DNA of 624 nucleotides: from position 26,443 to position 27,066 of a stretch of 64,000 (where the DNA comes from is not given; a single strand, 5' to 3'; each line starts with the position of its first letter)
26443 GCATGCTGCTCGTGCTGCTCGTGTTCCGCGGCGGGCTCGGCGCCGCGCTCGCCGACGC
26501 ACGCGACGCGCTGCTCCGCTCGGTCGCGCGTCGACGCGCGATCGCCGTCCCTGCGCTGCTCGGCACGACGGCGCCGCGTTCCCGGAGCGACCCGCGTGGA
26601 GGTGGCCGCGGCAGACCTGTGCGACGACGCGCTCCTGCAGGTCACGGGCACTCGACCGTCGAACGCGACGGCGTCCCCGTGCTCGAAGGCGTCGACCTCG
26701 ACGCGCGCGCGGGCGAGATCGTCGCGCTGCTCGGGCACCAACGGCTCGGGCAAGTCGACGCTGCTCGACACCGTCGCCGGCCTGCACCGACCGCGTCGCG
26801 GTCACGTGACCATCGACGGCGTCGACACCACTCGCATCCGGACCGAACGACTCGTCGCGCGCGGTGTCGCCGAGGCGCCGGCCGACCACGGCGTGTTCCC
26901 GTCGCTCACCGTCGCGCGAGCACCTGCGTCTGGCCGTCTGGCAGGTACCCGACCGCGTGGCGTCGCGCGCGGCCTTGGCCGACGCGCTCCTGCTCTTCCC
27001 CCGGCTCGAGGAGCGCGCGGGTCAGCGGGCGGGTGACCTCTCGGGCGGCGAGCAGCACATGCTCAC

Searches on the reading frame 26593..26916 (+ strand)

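Call 35: search_protein_families(library=pfam, proteins=[window:26593-26916:+], max_evalue=0.01)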
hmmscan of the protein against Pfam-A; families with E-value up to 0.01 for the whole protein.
window:26593-26916:+ (108 aa): 2 families
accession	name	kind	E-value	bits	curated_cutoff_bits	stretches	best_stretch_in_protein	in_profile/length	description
PF00005.33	ABC_tran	-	2.1e-10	41.7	25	1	48-107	18-76/137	ABC transporter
PF13555.12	AAA_29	-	0.00011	22.3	27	1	46-64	27-45/61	P-loop containing region of AAA domain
